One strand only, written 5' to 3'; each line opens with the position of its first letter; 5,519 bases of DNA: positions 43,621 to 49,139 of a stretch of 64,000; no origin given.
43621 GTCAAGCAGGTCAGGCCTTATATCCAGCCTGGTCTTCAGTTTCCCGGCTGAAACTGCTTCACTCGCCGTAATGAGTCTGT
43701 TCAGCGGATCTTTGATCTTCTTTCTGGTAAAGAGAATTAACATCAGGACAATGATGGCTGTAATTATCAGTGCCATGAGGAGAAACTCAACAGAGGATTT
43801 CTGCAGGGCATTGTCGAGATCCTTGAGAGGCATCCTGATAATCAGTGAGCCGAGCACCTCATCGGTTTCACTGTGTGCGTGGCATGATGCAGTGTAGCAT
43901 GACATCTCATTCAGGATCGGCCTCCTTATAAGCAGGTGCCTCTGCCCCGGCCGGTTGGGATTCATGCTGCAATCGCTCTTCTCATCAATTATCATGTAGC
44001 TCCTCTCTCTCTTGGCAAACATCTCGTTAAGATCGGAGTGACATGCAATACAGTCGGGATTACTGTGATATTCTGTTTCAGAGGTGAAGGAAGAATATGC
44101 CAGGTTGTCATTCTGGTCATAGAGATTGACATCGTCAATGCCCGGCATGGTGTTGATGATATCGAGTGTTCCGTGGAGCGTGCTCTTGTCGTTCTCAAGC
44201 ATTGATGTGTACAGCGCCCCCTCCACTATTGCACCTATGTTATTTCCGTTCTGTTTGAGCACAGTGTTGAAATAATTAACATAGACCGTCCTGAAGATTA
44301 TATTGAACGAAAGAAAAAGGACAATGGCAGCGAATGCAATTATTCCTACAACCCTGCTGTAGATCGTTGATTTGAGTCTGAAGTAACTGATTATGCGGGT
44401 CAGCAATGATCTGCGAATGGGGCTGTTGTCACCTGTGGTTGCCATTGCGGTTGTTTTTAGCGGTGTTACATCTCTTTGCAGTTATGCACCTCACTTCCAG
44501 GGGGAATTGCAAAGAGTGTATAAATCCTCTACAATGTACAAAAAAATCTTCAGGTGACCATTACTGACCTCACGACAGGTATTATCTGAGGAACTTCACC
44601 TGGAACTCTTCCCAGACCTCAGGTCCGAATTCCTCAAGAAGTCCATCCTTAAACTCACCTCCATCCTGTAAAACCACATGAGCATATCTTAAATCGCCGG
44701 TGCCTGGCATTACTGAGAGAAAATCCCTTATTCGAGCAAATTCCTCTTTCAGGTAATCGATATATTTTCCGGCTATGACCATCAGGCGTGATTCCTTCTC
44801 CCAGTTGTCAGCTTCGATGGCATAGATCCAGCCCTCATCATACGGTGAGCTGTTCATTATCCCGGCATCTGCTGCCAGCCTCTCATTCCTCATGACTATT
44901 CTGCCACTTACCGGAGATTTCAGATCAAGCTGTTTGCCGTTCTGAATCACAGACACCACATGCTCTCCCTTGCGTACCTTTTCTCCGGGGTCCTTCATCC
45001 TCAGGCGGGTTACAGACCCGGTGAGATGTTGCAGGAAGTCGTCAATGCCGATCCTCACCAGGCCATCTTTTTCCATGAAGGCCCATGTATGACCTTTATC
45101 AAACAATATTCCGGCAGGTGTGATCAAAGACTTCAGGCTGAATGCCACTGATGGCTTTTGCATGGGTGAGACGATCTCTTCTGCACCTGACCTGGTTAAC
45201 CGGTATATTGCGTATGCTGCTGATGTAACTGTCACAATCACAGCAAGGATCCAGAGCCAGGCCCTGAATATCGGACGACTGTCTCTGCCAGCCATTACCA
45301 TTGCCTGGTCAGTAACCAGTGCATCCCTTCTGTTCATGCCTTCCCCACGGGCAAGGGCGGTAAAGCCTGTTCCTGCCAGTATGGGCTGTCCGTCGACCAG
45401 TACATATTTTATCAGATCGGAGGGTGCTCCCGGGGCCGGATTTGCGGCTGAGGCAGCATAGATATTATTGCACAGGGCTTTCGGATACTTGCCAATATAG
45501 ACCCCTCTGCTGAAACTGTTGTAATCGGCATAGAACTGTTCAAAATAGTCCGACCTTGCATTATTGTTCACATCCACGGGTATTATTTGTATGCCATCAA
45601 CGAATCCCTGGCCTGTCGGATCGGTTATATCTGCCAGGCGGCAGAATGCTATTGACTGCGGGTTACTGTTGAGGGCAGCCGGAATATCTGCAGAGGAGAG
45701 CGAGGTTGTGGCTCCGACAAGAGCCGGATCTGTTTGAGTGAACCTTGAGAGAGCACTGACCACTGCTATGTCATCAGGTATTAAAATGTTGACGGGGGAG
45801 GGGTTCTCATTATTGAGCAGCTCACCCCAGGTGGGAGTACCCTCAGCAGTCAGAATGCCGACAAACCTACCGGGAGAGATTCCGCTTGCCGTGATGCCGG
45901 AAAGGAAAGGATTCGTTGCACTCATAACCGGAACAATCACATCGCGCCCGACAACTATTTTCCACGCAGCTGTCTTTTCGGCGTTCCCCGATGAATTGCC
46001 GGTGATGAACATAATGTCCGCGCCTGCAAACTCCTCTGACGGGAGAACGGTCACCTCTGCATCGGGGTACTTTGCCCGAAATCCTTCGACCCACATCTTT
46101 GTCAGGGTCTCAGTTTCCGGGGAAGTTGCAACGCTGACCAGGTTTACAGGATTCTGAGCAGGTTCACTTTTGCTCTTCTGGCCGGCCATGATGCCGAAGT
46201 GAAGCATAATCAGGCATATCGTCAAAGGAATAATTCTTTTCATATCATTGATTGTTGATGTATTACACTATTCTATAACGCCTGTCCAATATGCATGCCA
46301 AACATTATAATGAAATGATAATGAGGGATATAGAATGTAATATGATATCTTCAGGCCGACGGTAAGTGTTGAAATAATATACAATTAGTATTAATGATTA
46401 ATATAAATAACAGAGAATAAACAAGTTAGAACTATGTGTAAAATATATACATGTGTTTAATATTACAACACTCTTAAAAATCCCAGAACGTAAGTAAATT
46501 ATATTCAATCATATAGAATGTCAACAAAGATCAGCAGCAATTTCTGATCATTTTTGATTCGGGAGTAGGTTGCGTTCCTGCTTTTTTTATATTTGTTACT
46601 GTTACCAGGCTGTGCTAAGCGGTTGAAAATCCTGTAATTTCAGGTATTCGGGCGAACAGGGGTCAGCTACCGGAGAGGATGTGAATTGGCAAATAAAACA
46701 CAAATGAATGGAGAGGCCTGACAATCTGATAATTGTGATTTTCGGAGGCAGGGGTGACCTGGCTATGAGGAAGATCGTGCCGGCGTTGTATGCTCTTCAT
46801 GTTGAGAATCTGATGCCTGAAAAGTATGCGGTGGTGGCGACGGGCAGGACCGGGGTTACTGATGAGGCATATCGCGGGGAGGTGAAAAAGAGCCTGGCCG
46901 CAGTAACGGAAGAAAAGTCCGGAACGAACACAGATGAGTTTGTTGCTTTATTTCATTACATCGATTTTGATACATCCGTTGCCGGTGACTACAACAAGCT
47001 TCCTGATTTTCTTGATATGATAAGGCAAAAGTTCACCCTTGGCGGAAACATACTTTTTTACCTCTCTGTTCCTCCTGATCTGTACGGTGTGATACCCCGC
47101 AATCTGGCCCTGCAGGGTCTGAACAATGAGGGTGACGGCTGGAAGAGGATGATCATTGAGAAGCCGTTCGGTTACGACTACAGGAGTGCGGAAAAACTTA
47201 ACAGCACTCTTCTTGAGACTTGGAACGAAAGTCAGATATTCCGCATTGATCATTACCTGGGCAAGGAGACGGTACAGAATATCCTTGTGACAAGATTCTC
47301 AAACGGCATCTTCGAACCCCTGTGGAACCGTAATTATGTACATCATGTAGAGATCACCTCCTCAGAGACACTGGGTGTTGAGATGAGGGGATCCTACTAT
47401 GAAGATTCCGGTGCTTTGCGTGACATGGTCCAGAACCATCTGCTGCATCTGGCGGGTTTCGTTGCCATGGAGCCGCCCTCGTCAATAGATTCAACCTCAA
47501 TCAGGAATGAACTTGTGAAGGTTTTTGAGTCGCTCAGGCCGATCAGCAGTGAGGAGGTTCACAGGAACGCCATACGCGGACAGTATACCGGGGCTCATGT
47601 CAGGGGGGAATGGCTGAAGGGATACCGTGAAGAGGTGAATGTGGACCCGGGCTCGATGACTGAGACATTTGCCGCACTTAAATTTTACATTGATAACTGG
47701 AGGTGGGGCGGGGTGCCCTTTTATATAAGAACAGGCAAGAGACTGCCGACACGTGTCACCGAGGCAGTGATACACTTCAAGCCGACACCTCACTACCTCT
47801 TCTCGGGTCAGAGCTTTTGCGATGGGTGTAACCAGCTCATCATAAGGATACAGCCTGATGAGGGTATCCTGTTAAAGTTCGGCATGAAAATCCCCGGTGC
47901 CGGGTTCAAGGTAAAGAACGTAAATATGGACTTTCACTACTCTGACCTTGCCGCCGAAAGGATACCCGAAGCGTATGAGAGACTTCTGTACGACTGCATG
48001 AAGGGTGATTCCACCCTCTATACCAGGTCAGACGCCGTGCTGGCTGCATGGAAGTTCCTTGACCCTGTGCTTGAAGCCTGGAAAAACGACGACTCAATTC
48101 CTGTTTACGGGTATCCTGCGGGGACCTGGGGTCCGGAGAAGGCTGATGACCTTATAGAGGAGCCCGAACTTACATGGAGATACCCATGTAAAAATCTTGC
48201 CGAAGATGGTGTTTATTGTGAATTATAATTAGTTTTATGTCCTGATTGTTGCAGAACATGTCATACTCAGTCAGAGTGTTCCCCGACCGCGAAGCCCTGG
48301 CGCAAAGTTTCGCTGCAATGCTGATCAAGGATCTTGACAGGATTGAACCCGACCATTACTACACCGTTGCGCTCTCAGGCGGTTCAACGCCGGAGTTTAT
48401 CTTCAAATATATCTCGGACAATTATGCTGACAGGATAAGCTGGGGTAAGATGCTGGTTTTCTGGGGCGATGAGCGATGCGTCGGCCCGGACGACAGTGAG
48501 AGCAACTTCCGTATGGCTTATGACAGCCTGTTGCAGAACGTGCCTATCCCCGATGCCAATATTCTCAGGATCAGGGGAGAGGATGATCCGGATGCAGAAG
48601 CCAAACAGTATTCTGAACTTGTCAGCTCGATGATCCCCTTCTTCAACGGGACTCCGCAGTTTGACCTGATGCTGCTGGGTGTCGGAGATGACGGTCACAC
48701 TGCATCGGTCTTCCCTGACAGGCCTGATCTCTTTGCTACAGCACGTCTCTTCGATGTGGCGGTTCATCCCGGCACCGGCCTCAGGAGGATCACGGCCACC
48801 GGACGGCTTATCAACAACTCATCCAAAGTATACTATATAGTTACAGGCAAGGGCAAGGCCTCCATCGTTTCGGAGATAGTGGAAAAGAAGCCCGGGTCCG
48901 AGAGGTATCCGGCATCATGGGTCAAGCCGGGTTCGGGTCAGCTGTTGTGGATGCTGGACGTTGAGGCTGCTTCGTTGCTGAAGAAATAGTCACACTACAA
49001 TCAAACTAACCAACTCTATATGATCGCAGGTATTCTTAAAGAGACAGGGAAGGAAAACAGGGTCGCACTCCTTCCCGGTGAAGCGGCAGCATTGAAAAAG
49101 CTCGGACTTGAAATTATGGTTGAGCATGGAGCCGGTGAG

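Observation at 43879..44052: CXXCH and CX4CH motifs in the periplasmic loop of the histidine kinase (possible c-type heme or metal sensor)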

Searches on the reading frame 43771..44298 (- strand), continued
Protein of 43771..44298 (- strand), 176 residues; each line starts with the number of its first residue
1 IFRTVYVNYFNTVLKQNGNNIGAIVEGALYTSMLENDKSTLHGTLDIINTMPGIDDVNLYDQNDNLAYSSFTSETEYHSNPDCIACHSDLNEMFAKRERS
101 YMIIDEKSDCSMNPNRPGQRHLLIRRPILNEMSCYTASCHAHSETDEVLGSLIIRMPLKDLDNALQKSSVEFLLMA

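Call 65: find_encoding_contigs(protein=P0274, flank=6000, max_places=2)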
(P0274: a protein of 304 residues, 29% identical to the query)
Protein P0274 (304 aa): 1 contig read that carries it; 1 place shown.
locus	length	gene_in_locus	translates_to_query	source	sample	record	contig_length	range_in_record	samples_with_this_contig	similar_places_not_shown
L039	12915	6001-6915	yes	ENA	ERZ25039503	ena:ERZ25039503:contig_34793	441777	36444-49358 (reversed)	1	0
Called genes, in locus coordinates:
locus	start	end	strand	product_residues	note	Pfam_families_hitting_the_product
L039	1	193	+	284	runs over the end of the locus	PF11276:DUF3078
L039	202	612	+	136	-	PF13453:Zn_ribbon_TFIIB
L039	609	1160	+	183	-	PF04011:LemA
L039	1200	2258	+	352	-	PF01435:Peptidase_M48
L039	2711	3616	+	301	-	PF13484:Fer4_16 (faint), PF12838:Fer4_7 (weak), PF13247:Fer4_11, PF00037:Fer4 (weak), PF12797:Fer4_2 (weak), PF12837:Fer4_6, PF13237:Fer4_10, PF13187:Fer4_9 (weak), +2 more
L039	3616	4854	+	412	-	PF03916:NrfD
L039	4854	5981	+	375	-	PF14522:Cytochrome_C7 (faint), PF14537:Cytochrom_c3_2 (faint), PF02085:Cytochrom_CIII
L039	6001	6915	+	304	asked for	PF00672:HAMP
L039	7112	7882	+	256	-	PF02518:HATPase_c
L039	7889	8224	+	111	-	PF00072:Response_reg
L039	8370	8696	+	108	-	PF01597:GCV_H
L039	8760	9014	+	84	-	-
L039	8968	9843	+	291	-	PF00072:Response_reg, PF01597:GCV_H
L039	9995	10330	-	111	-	PF04314:LpqE-like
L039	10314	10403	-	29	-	-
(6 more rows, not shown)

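Call 66: find_encoding_contigs(protein=P0213, flank=6000, max_places=2)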
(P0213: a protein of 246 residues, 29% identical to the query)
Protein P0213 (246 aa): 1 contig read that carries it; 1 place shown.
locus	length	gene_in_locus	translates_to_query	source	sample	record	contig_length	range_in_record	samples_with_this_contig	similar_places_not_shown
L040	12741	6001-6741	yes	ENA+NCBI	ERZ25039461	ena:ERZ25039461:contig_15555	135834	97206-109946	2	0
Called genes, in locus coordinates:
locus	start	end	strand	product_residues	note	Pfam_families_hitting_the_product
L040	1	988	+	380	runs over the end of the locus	PF04432:FrhB_FdhB_C, PF13183:Fer4_8 (weak)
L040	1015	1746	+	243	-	PF13183:Fer4_8, PF13237:Fer4_10, PF12838:Fer4_7 (weak), PF13187:Fer4_9 (weak), PF13534:Fer4_17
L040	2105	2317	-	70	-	-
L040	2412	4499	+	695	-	PF07992:Pyr_redox_2 (faint), PF13450:NAD_binding_8 (weak), PF12837:Fer4_6 (faint), PF12838:Fer4_7 (faint), PF00037:Fer4 (weak), PF13187:Fer4_9, PF00037:Fer4 (weak), PF00072:Response_reg, +2 more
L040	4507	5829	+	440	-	PF00890:FAD_binding_2, PF07992:Pyr_redox_2, PF12831:FAD_oxidored (weak), PF13450:NAD_binding_8, PF13237:Fer4_10, PF14697:Fer4_21 (weak), PF12838:Fer4_7, PF13187:Fer4_9 (weak), +3 more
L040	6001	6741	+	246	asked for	-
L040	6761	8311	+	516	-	PF00989:PAS (weak), PF08448:PAS_4 (faint), PF13426:PAS_9 (weak), PF00989:PAS, PF13188:PAS_8, PF13426:PAS_9, PF00512:HisKA, PF02518:HATPase_c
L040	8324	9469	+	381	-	PF00072:Response_reg, PF14501:HATPase_c_5 (faint), PF13589:HATPase_c_3 (faint), PF02518:HATPase_c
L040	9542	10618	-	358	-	PF00180:Iso_dh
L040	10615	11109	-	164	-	PF00694:Aconitase_C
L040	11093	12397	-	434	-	PF00330:Aconitase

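Call 67: find_encoding_contigs(protein=P0245, flank=6000, max_places=2)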
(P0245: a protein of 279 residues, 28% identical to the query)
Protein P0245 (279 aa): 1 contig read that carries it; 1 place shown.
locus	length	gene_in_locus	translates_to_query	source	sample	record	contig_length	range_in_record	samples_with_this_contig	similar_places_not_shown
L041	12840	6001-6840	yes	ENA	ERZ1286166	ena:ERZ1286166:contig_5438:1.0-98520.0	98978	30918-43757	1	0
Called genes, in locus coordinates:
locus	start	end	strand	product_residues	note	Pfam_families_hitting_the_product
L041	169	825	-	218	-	PF01292:Ni_hydr_CYTB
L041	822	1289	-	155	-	-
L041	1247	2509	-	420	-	PF14522:Cytochrome_C7 (faint), PF14537:Cytochrom_c3_2 (faint), PF02085:Cytochrom_CIII (faint), PF22113:Mtrc-MtrF_II-IV_dom (faint), PF09699:Paired_CXXCH_1 (weak)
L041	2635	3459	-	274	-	-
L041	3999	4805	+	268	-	-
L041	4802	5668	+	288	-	PF00512:HisKA, PF02518:HATPase_c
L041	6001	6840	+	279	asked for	PF00672:HAMP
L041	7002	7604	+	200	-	PF13581:HATPase_c_2 (weak), PF02518:HATPase_c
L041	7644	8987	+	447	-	PF00072:Response_reg, PF07724:AAA_2 (faint), PF00158:Sigma54_activat, PF14532:Sigma54_activ_2, PF07728:AAA_5, PF25601:AAA_lid_14, PF02954:HTH_8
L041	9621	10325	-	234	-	PF01597:GCV_H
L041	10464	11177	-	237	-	PF28260:DVU_0533 (weak), PF01597:GCV_H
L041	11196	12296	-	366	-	PF03916:NrfD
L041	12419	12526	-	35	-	-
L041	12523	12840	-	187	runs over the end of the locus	PF12838:Fer4_7 (faint), PF13187:Fer4_9 (faint), PF13247:Fer4_11, PF25160:LdpA_Fe-S-bd (faint), PF00037:Fer4 (faint)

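Call 68: find_encoding_contigs(protein=P0273, flank=7000, max_places=1)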
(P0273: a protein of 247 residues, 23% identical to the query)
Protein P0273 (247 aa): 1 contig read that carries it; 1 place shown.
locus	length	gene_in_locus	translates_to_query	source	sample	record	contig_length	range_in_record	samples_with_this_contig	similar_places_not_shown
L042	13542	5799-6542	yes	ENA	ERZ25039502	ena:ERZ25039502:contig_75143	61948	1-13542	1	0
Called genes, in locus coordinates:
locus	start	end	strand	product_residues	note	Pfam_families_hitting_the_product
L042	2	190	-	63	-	?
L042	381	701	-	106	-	PF01171:ATP_bind_3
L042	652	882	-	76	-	-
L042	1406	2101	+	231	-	PF01597:GCV_H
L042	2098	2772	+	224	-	PF01597:GCV_H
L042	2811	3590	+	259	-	PF13484:Fer4_16 (faint), PF13247:Fer4_11, PF12838:Fer4_7 (weak), PF12797:Fer4_2 (weak), PF00037:Fer4 (weak), PF12837:Fer4_6 (weak), PF13187:Fer4_9 (weak), PF13237:Fer4_10 (weak)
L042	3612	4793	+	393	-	PF03916:NrfD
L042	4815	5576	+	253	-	PF01597:GCV_H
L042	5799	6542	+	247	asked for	-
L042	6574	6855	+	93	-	PF00512:HisKA (weak)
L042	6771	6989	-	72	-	-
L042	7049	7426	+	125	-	PF02518:HATPase_c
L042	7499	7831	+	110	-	PF00072:Response_reg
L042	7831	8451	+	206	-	PF00158:Sigma54_activat, PF01078:Mg_chelatase (faint), PF14532:Sigma54_activ_2, PF07728:AAA_5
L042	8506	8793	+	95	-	PF25601:AAA_lid_14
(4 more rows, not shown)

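Call 69: find_encoding_contigs(protein=P0308, flank=7000, max_places=1)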
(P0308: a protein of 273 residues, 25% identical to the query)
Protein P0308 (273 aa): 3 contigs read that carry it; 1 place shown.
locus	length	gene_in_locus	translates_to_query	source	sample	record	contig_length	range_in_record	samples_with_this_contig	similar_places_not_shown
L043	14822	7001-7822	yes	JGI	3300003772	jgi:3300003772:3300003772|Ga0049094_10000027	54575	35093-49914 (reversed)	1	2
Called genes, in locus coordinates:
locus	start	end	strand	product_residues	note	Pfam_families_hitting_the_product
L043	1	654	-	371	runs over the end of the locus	PF05222:AlaDh_PNT_N, PF01262:AlaDh_PNT_C, PF02826:2-Hacid_dh_C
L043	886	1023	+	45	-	-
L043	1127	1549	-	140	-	-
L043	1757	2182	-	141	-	PF00582:Usp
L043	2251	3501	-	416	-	PF00108:Thiolase_N, PF02803:Thiolase_C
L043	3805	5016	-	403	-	PF22622:MFE-2_hydrat-2_N, PF13452:FAS1_DH_region (faint), PF01575:MaoC_dehydratas, PF02036:SCP2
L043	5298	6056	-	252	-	PF01966:HD (weak)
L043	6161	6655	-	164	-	-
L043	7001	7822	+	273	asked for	PF21563:Mcp40H-20_sensor (faint), PF00672:HAMP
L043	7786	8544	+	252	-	PF08448:PAS_4, PF08447:PAS_3 (faint), PF13426:PAS_9 (weak), PF00989:PAS, PF13188:PAS_8 (weak), PF08448:PAS_4 (weak), PF13426:PAS_9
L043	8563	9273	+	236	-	PF00512:HisKA (weak), PF02518:HATPase_c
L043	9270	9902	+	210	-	PF00072:Response_reg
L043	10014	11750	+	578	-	PF00989:PAS (weak), PF00989:PAS, PF13426:PAS_9, PF00158:Sigma54_activat, PF14532:Sigma54_activ_2, PF07728:AAA_5, PF25601:AAA_lid_14, PF02954:HTH_8, +6 more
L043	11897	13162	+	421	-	-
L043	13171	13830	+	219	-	PF02665:Nitrate_red_gam (faint)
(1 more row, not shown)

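Call 70: find_encoding_contigs(protein=P0302, flank=7000, max_places=1)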
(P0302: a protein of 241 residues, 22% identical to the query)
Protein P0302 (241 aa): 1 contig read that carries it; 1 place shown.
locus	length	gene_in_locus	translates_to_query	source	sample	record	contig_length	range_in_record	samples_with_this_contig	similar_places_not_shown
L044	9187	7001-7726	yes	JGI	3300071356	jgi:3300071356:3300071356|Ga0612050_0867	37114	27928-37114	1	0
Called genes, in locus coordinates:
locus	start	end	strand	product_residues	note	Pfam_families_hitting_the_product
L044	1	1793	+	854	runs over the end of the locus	PF00672:HAMP, PF01590:GAF (weak), PF13185:GAF_2 (weak), PF00512:HisKA, PF02518:HATPase_c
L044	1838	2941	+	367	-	PF00072:Response_reg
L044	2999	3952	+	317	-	PF00072:Response_reg, PF00512:HisKA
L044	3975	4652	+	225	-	PF00990:GGDEF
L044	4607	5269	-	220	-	PF13193:AMP-binding_C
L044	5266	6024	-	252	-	PF00501:AMP-binding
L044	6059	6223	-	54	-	PF00501:AMP-binding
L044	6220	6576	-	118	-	-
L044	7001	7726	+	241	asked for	PF21563:Mcp40H-20_sensor (faint)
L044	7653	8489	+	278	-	PF00672:HAMP, PF08448:PAS_4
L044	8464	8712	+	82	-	PF00512:HisKA (faint)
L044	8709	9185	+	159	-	?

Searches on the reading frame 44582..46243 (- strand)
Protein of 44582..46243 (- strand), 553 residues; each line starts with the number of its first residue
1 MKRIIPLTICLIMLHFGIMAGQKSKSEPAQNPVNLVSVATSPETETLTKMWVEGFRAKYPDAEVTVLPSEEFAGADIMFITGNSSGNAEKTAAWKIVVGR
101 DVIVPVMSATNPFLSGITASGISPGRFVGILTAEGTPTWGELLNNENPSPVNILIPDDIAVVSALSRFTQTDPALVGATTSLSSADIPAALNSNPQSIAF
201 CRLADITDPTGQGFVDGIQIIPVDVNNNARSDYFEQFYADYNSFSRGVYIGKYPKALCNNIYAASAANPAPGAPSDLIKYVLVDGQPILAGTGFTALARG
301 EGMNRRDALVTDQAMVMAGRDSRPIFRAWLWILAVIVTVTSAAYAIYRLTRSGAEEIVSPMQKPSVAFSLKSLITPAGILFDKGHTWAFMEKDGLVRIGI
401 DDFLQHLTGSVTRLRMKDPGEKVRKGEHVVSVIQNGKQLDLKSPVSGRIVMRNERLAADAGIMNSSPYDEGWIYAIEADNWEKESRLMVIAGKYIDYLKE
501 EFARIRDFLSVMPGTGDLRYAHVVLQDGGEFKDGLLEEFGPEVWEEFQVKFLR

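Call 3: search_protein_families(library=pfam, proteins=[window:44582-46243:-], max_evalue=1)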
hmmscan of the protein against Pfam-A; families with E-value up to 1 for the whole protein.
window:44582-46243:- (553 aa): 2 families
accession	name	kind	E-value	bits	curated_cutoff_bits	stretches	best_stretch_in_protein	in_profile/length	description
PF01597.25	GCV_H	-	2.9e-23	82.5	22.2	1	381-500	3-121/122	Glycine cleavage H-protein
PF12849.12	PBP_like_2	-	0.083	13.1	27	1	35-148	11-132/267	PBP superfamily domain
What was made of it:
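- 44582..46243 (-): First gene of the operon: signal peptide, PBP-like periplasmic domain, TM helix and cytoplasmic GcvH-like domain (553 aa). Pfam GCV_H 2.9e-23 at aa 381-500, and a weak PBP_like_2 hit (call 3).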

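Call 4: search_protein_families(library=ncbifam, proteins=[window:44582-46243:-], max_evalue=0.1)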
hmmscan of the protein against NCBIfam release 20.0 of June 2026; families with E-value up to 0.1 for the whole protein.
window:44582-46243:- (553 aa): 4 families
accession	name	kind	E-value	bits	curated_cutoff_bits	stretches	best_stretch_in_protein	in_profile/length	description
NF002270.0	PRK01202.1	subfamily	1.5e-22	79.7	117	1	375-500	4-128/129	glycine cleavage system protein GcvH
TIGR00527.1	gcvH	equivalog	8e-17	61.5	115.85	1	376-501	3-128/129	glycine cleavage system protein GcvH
NF045810.1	GcvH_rel_desulf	equivalog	1.8e-10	40.8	150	1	386-500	24-137/167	GcvH-related protein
TIGR03077.1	not_gcvH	equivalog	2.8e-09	37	144.05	1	385-480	6-101/110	glycine cleavage protein H-like protein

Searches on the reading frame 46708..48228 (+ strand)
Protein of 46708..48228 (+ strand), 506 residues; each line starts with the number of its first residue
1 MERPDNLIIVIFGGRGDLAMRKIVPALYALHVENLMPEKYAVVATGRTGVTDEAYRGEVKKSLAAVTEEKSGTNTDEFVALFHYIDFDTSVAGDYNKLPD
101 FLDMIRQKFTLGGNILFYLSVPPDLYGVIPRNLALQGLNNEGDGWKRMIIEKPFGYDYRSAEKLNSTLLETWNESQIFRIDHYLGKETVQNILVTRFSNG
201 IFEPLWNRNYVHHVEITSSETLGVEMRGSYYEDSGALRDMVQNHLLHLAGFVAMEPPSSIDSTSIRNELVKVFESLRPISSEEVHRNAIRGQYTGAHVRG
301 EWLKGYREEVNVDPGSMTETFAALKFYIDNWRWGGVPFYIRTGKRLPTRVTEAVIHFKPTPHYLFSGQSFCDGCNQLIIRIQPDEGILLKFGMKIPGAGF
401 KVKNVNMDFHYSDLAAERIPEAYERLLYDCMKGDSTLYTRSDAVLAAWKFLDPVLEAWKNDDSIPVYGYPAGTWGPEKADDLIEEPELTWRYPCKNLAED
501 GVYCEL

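Call 41: search_protein_families(library=pfam, proteins=[window:46708-48228:+], max_evalue=0.00001)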
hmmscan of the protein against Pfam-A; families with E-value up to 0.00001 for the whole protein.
window:46708-48228:+ (506 aa): 2 families
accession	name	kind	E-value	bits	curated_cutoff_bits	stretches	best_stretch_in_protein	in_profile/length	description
PF02781.21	G6PD_C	-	2.4e-120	401.5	27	1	193-491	1-296/296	Glucose-6-phosphate dehydrogenase, C-terminal domain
PF00479.28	G6PD_N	-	1e-57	196.2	22.1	1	10-191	1-183/183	Glucose-6-phosphate dehydrogenase, NAD binding domain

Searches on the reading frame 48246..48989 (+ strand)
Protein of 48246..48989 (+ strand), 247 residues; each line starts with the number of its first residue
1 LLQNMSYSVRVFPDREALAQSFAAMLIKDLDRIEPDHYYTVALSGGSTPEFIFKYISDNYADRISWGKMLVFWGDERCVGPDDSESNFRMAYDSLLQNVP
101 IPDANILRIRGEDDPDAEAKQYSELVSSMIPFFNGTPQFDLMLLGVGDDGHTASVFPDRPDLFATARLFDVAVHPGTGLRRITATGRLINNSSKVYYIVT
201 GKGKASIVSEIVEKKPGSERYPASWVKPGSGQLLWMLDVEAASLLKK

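Call 41: search_protein_families(library=pfam, proteins=[window:48246-48989:+], max_evalue=0.00001)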
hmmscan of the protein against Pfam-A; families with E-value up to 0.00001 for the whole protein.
window:48246-48989:+ (247 aa): 1 family
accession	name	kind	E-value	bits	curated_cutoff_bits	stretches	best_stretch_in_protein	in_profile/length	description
PF01182.26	Glucosamine_iso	-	2.5e-62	211.1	27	1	13-235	1-225/225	Glucosamine-6-phosphate isomerases/6-phosphogluconolactonase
